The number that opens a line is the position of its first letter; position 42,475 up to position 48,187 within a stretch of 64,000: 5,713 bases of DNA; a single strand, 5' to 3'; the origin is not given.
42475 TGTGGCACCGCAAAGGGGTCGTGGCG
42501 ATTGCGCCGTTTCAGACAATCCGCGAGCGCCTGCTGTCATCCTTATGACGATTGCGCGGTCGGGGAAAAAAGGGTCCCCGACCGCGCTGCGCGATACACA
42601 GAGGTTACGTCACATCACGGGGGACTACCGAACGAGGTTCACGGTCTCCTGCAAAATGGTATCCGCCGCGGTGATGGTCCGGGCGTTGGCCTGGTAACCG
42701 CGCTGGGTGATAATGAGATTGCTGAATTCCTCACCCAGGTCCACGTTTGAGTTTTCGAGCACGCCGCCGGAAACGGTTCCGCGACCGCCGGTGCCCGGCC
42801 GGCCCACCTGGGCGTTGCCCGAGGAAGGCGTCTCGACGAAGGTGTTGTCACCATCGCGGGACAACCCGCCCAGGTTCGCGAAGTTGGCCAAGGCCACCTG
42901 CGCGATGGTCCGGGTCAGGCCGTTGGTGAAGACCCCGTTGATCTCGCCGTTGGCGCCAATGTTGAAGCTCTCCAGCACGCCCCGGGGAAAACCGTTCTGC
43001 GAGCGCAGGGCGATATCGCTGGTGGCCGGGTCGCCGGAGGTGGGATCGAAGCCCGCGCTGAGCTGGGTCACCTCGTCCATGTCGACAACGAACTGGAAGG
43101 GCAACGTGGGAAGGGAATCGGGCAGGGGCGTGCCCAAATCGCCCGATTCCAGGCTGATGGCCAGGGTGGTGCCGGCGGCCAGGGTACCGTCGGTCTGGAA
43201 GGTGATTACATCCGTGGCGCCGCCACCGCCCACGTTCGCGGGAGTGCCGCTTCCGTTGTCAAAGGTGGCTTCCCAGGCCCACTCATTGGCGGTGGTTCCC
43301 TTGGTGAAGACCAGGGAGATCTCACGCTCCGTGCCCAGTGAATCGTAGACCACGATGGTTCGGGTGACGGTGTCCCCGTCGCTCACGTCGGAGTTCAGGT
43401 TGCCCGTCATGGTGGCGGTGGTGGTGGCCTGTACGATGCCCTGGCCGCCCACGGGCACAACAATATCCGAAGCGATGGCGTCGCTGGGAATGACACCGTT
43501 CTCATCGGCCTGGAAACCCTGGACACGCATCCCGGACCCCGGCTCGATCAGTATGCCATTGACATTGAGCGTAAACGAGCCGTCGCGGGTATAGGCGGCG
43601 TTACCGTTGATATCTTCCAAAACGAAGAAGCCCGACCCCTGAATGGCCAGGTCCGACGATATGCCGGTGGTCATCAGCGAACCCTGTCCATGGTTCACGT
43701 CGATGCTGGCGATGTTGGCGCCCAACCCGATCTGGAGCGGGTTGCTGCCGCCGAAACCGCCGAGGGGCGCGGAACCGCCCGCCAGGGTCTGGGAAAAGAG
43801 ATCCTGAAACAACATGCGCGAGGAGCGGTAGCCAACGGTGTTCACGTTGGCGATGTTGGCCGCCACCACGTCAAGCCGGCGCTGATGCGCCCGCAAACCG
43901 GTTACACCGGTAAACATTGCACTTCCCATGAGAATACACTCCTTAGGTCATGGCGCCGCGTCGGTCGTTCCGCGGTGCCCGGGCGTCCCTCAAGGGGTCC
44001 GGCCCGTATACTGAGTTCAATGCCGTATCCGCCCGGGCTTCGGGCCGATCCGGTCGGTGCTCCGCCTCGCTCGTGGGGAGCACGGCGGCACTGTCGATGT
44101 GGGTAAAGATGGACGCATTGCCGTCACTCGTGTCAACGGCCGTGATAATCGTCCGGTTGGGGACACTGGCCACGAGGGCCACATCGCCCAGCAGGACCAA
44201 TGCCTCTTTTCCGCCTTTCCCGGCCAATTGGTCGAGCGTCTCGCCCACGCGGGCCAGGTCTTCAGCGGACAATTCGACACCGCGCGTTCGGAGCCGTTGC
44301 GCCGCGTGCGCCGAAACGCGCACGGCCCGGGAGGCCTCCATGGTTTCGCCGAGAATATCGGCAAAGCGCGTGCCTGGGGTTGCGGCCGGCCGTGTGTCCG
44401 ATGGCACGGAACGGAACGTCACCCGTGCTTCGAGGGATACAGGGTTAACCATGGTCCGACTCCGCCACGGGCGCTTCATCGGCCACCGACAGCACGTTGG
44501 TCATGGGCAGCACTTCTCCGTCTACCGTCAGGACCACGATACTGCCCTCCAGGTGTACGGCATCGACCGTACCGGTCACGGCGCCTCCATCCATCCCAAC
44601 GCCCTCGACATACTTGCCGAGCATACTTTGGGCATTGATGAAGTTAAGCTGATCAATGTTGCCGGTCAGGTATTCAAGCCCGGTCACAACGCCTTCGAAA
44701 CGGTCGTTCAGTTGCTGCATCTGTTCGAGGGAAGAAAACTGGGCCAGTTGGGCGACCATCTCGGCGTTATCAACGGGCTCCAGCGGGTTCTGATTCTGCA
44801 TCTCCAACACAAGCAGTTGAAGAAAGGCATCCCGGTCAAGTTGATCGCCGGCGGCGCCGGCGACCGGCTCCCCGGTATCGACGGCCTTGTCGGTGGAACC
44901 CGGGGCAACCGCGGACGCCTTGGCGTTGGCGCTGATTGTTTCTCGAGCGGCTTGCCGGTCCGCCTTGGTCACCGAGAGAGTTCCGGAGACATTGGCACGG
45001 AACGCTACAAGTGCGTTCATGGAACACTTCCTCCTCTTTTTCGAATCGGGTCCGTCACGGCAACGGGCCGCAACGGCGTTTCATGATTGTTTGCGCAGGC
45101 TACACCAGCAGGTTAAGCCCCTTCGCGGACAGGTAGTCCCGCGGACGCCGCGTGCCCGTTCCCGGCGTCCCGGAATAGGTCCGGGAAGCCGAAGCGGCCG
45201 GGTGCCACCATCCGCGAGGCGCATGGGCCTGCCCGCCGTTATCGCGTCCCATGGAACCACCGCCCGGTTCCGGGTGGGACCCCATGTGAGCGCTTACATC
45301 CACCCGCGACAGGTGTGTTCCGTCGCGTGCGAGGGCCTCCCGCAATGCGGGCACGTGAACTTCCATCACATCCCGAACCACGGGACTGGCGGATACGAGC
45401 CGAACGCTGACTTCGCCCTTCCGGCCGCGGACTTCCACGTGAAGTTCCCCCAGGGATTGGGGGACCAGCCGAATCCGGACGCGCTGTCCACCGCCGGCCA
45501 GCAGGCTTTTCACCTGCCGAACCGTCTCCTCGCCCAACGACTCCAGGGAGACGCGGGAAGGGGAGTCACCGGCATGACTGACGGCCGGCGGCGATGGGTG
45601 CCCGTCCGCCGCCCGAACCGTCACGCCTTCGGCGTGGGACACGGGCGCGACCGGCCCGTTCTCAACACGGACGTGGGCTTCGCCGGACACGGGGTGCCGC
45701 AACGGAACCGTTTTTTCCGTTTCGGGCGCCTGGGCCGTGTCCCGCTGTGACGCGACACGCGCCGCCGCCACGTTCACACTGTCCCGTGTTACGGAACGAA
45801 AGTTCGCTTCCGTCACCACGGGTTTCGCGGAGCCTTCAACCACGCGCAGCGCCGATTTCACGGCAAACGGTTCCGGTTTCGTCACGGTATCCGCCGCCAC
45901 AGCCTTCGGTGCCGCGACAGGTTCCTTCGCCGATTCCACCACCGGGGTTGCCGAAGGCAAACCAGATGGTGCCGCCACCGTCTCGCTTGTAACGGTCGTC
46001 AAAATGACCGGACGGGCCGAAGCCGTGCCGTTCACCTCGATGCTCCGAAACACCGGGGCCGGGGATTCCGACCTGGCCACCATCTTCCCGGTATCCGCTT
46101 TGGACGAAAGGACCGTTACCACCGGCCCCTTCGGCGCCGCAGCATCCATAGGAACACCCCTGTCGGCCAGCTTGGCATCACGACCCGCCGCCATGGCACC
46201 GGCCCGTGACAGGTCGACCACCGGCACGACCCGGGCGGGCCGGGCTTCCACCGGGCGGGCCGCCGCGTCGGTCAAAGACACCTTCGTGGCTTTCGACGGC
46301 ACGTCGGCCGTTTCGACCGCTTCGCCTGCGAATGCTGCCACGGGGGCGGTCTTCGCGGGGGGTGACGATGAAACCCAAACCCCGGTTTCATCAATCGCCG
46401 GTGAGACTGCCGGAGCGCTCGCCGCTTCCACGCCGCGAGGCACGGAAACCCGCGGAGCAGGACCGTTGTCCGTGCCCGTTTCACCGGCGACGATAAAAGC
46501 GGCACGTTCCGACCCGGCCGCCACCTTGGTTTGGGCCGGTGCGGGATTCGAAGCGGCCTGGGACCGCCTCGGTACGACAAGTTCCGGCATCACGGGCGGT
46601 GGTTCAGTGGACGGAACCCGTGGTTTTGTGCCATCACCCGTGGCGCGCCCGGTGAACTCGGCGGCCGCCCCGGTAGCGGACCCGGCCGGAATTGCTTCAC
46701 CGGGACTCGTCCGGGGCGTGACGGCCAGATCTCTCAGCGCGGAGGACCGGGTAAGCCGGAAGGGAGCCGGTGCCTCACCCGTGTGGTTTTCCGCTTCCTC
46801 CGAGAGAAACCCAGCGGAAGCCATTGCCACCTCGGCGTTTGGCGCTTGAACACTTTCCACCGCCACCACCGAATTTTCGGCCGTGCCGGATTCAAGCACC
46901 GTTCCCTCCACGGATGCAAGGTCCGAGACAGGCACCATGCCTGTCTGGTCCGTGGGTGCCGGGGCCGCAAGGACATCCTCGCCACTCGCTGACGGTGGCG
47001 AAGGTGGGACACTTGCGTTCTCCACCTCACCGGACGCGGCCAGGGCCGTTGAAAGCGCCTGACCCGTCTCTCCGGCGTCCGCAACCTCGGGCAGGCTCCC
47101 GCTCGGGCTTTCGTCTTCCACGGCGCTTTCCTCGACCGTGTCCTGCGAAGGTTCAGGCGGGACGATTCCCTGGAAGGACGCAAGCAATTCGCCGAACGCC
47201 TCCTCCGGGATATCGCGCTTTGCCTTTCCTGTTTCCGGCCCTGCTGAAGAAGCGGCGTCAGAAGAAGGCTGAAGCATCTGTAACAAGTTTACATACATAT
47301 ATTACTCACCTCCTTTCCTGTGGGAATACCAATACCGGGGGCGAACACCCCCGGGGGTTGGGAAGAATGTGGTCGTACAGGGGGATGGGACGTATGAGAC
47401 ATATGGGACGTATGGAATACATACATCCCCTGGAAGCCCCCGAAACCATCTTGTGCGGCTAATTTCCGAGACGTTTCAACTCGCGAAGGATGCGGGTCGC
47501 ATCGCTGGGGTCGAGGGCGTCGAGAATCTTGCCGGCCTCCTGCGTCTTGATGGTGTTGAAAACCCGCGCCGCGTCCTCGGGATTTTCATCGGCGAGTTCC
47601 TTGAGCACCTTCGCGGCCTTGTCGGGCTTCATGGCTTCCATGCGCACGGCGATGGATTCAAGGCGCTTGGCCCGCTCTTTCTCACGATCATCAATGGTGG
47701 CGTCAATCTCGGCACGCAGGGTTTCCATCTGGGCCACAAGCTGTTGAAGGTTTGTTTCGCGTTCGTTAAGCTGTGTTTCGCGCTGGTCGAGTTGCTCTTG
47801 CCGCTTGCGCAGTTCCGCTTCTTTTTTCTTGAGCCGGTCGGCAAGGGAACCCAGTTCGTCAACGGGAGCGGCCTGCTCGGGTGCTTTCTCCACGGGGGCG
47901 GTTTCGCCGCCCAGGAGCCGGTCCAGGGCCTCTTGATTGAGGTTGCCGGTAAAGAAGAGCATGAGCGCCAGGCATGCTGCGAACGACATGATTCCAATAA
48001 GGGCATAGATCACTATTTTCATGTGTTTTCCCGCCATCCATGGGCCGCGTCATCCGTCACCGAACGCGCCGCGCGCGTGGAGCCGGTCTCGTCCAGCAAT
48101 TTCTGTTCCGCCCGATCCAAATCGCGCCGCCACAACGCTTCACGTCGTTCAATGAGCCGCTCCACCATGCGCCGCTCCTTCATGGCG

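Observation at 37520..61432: Two same-orientation copies of a structured approximately 180-nt repeat bracket the 23.5-kb flagellar/GH segment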

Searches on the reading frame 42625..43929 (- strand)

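Call 41: search_protein_families(library=pfam, proteins=[window:42625-43929:-], max_evalue=0.01)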
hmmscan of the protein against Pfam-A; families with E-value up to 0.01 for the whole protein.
window:42625-43929:- (434 aa): 4 families
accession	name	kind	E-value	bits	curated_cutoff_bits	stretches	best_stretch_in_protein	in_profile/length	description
PF06429.18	Flg_bbr_C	-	6.8e-15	54.7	23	1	389-432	3-46/46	Flagellar basal body rod FlgEFG protein C-terminal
PF22692.1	LlgE_F_G_D1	-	4.6e-12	46.4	27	1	95-163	1-59/64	Flagellar hook protein FlgE/F/G D1 domain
PF00460.25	Flg_bb_rod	-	2.5e-11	43.7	20.7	1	7-35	3-31/31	Flagella basal body rod protein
PF07559.19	FlgE_D2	-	2.6e-11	44.6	22.7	1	180-295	12-133/142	Flagellar basal body protein FlaE D2 domain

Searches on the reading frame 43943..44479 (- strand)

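Call 75: search_protein_families(library=pfam, proteins=[window:43943-44479:-], max_evalue=1)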
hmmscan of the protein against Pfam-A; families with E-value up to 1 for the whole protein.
window:43943-44479:- (178 aa): 2 families
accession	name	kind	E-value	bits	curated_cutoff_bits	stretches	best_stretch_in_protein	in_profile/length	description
PF12611.13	Flagellar_put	-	0.00032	20.8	21.1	1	110-131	1-22/24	Putative flagellar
PF18844.6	baeRF_family2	-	0.013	16.1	26.9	1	41-106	27-91/149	Bacterial archaeo-eukaryotic release factor family 2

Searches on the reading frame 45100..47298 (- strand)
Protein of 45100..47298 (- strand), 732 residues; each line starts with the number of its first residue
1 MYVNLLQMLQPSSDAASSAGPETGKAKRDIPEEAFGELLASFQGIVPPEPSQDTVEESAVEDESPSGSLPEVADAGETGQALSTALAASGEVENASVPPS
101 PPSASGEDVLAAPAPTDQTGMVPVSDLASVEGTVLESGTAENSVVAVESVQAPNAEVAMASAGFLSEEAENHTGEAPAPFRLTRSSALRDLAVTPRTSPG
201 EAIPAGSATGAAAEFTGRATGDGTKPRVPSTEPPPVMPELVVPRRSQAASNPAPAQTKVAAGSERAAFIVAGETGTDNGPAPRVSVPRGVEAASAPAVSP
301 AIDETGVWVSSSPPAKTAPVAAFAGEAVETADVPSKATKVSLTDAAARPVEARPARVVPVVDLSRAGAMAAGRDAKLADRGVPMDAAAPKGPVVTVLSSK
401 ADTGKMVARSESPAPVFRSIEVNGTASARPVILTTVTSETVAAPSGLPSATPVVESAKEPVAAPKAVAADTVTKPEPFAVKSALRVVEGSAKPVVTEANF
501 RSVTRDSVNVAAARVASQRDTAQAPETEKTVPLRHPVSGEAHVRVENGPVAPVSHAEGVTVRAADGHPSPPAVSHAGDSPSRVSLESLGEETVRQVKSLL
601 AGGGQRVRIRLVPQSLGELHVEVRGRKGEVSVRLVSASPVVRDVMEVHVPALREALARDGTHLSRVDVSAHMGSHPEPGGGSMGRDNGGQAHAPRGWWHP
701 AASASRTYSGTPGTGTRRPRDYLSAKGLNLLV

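Call 41: search_protein_families(library=pfam, proteins=[window:45100-47298:-], max_evalue=0.01)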
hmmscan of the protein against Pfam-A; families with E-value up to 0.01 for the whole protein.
window:45100-47298:- (732 aa): 1 family
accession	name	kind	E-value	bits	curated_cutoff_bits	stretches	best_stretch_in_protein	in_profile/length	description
PF02120.21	Flg_hook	-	1.4e-15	57.3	29.8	1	594-675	2-83/85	Flagellar hook-length control protein FliK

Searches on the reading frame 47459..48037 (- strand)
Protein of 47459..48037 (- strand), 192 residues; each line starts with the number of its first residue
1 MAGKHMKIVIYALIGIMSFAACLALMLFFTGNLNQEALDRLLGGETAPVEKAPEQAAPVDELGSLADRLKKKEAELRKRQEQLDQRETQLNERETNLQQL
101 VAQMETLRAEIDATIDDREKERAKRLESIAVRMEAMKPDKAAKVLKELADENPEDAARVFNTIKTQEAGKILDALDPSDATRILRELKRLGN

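Call 41: search_protein_families(library=pfam, proteins=[window:47459-48037:-], max_evalue=0.01)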
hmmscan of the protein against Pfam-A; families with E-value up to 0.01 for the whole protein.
window:47459-48037:- (192 aa): 7 families
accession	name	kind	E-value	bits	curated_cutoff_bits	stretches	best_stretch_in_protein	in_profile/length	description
PF12072.13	RNase_Y_N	-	2.2e-06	27.7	32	1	60-165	78-176/201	RNase Y N-terminal region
PF14841.11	FliG_M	-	7.6e-06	26.5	25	0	128-156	15-43/76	FliG middle domain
PF03448.22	MgtE_N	-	1.6e-05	25.8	25.9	1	134-188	23-74/102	MgtE intracellular N domain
PF14842.11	FliG_N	-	0.0014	19.7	25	0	153-191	5-43/104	FliG N-terminal domain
PF06785.16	UPF0242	-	0.0014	19.1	33.5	1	49-130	67-146/194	Uncharacterised protein family (UPF0242) N-terminus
PF02601.20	Exonuc_VII_L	-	0.0014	18.7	35.9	1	61-141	191-274/315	Exonuclease VII, large subunit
PF13270.11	CCDC28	-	0.0076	17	25.6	0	66-111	41-87/88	Coiled-coil domain-containing protein 28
